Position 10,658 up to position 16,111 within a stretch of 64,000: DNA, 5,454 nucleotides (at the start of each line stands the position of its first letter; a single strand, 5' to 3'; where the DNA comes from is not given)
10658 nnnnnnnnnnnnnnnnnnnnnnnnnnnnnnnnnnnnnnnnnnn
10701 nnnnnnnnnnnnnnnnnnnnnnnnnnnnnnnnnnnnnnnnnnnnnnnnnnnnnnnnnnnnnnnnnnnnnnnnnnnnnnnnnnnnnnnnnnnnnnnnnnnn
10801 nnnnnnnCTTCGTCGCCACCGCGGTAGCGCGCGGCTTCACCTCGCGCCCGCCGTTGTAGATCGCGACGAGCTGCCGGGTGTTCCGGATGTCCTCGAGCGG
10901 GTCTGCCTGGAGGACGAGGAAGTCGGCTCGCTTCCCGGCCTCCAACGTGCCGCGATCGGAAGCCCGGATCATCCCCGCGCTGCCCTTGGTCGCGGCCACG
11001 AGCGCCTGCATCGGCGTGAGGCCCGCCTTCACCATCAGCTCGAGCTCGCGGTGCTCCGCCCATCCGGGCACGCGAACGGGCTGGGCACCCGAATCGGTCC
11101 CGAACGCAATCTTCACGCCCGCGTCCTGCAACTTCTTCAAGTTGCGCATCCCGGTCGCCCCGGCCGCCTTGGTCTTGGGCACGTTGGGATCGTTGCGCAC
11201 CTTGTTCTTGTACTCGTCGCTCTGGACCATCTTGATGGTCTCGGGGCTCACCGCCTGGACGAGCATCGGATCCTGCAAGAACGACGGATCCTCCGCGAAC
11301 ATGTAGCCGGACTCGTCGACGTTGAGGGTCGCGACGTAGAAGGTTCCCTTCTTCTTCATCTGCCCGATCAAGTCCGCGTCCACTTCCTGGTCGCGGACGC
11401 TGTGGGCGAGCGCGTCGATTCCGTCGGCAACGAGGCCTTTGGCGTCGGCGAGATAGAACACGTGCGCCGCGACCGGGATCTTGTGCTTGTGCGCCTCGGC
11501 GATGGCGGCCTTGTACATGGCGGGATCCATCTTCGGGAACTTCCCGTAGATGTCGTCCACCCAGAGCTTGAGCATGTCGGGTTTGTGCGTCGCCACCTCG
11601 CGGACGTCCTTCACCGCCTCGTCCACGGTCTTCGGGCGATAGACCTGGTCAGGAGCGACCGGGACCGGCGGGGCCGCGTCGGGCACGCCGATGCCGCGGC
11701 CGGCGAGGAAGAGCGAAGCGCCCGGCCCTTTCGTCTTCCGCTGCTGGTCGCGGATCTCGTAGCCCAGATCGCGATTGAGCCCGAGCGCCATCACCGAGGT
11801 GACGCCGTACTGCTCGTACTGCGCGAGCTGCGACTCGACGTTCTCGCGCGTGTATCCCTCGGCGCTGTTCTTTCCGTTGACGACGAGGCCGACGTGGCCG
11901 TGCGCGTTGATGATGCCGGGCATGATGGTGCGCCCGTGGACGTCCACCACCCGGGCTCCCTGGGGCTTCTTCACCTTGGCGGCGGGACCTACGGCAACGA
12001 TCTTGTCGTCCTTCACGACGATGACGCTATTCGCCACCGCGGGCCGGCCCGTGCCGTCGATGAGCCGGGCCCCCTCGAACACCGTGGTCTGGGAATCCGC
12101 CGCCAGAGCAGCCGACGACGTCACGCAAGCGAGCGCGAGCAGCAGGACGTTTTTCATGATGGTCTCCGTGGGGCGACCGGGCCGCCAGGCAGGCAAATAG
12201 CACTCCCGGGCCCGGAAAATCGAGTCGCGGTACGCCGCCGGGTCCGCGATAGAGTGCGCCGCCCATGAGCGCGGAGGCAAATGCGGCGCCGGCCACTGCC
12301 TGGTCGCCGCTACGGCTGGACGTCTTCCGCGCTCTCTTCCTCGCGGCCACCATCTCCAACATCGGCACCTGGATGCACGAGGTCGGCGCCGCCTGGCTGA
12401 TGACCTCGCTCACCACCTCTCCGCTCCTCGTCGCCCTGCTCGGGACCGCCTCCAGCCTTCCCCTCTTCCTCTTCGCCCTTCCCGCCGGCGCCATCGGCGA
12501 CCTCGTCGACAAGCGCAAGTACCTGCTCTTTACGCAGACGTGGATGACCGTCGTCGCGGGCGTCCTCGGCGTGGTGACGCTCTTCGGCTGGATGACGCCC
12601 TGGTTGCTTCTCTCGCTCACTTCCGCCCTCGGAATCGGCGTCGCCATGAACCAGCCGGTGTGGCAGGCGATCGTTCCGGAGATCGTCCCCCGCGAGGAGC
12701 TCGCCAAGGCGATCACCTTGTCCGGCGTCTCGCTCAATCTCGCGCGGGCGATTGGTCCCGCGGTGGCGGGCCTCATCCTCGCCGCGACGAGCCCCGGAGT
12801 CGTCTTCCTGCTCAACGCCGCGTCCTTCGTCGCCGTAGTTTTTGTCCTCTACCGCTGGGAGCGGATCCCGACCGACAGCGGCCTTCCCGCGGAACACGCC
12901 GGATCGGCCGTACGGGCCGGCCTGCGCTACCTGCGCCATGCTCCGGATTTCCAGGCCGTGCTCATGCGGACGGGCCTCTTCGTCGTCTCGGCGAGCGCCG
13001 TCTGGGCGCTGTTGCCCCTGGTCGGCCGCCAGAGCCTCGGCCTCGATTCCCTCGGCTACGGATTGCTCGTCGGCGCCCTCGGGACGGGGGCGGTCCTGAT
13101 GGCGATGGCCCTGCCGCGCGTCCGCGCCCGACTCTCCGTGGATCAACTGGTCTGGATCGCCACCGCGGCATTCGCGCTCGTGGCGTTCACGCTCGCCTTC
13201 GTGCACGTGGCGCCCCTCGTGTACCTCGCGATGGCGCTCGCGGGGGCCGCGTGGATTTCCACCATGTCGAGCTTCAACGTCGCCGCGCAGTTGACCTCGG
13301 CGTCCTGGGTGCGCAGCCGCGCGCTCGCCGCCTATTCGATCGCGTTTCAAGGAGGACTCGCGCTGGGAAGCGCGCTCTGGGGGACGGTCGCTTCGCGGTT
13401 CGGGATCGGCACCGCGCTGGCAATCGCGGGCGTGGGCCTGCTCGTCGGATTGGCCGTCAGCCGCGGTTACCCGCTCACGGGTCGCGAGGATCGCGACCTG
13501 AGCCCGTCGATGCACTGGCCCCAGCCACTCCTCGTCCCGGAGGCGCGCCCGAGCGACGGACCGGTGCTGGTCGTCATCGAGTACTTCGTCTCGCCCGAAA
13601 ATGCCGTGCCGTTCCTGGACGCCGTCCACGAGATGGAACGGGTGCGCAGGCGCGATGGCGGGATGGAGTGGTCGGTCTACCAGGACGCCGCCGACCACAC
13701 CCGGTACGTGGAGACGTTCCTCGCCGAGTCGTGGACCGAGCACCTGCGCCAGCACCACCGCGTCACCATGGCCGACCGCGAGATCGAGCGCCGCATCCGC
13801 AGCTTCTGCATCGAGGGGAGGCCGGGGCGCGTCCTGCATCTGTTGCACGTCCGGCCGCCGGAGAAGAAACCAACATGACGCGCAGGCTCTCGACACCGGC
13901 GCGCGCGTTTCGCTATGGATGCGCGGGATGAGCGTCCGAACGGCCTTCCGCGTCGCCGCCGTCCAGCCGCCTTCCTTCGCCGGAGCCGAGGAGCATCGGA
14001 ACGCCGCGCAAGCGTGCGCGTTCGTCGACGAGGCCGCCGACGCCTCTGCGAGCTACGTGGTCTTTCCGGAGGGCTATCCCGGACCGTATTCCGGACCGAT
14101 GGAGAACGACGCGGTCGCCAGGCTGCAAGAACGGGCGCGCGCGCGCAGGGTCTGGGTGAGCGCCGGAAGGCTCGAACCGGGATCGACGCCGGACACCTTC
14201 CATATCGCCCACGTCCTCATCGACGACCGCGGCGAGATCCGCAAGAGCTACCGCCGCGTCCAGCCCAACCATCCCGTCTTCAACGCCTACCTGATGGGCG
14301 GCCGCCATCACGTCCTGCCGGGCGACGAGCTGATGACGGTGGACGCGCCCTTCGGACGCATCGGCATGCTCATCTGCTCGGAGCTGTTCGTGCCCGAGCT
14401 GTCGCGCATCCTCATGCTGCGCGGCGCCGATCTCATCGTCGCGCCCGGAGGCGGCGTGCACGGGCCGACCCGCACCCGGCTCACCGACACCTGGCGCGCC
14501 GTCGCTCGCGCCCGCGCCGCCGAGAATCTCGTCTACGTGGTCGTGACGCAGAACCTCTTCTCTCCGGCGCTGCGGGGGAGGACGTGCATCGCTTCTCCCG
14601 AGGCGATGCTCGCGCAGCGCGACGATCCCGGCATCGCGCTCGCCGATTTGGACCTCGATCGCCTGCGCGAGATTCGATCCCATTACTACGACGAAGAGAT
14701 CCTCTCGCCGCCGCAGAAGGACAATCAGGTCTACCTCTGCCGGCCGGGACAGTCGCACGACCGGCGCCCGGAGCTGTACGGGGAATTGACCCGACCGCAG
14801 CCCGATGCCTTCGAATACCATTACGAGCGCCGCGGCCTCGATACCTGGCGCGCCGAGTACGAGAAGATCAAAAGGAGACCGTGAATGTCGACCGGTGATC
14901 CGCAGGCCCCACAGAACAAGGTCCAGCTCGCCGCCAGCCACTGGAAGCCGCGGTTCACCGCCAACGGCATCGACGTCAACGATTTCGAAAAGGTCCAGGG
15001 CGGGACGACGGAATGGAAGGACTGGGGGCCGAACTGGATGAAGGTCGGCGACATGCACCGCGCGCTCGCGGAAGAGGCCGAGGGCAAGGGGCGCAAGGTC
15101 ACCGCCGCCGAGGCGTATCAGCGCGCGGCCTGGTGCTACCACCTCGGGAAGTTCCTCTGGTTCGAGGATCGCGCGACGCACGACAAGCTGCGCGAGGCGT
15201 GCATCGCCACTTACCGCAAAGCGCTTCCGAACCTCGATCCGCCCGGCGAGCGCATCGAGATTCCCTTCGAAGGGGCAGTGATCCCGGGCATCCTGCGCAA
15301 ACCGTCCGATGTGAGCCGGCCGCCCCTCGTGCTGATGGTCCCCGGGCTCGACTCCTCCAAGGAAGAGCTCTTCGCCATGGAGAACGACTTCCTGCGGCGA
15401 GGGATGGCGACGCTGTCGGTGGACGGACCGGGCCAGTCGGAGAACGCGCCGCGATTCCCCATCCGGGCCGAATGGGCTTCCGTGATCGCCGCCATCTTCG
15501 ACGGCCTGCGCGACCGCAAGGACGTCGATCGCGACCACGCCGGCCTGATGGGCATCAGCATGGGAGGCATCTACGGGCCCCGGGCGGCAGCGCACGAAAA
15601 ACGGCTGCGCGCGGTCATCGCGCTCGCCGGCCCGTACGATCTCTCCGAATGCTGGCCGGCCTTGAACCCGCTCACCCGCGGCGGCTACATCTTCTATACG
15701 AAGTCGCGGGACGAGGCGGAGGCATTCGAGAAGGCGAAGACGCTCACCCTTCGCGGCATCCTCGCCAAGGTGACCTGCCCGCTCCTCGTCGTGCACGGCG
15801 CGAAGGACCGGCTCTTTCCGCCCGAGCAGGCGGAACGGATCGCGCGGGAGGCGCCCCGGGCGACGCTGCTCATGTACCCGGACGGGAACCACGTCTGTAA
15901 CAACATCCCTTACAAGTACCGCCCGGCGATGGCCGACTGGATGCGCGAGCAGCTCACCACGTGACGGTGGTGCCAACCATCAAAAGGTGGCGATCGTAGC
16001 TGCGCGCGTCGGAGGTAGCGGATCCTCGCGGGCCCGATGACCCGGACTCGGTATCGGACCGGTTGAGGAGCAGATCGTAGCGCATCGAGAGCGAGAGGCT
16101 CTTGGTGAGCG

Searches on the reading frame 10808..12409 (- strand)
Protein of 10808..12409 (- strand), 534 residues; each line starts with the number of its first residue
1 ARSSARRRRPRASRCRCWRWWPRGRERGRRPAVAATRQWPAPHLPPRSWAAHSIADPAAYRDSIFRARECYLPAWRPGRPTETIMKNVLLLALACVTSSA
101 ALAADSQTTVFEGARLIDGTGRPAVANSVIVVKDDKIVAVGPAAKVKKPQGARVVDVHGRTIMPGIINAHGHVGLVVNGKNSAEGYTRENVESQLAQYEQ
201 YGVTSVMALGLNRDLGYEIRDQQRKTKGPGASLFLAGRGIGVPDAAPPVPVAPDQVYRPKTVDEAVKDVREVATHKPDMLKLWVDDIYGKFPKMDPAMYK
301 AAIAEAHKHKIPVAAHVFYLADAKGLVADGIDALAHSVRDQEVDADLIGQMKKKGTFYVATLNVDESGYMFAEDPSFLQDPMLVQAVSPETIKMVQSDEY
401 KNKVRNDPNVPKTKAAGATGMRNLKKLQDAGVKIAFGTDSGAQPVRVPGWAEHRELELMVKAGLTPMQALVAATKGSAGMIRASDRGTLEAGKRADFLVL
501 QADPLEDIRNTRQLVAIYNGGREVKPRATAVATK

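Call 27: search_protein_families(library=pfam, proteins=[window:10808-12409:-])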
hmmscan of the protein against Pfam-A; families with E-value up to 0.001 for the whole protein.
window:10808-12409:- (534 aa): 2 families
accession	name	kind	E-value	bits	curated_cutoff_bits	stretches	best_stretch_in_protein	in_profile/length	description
PF01979.26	Amidohydro_1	-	1.2e-20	74.5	25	1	161-511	1-329/345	Amidohydrolase family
PF07969.17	Amidohydro_3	-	1.2e-16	61.7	29.7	1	185-505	155-449/472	Amidohydrolase family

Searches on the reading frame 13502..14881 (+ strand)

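Call 54: search_protein_families(library=pfam, proteins=[window:13502-14881:+])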
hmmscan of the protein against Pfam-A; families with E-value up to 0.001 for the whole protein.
window:13502-14881:+ (460 aa): 1 family
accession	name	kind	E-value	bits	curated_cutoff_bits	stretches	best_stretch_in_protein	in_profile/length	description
PF00795.27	CN_hydrolase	-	3.4e-30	105.7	23.2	1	150-392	1-255/256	Carbon-nitrogen hydrolase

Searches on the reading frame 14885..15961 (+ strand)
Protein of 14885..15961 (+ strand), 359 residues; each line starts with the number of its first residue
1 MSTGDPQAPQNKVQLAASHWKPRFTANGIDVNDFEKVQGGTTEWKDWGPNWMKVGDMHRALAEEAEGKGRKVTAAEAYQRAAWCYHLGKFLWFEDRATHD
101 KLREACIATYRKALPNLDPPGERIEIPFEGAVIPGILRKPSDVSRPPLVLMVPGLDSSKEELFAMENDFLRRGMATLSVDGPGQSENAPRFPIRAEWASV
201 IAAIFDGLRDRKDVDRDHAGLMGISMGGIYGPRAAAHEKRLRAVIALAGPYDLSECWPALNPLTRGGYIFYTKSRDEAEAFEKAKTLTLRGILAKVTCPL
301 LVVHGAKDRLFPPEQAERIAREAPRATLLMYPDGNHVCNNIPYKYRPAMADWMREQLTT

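Call 27: search_protein_families(library=pfam, proteins=[window:14885-15961:+])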
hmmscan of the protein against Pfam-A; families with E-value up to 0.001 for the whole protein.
window:14885-15961:+ (359 aa): 7 families
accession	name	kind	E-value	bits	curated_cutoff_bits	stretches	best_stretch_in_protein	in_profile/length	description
PF00326.27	Peptidase_S9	-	1.5e-12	48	22.6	1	203-357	50-210/213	Prolyl oligopeptidase family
PF06500.17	FrsA-like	-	7.5e-11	41.9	22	1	46-249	96-298/414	Esterase FrsA-like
PF00561.26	Abhydrolase_1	-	3.3e-10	40.5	25.8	1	278-337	180-239/245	alpha/beta hydrolase fold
PF12146.15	Hydrolase_4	-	3.6e-09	36.7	27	1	293-336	187-232/239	Serine aminopeptidase, S33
PF12697.13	Abhydrolase_6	-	3.9e-09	37.9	26.3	1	149-338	1-205/217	Alpha/beta hydrolase family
PF02129.25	Peptidase_S15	-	9.7e-07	29.2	23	1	161-255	39-134/262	X-Pro dipeptidyl-peptidase (S15 family)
PF12740.14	PETase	-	0.00094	19.1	28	0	211-260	119-167/263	PET hydrolase-like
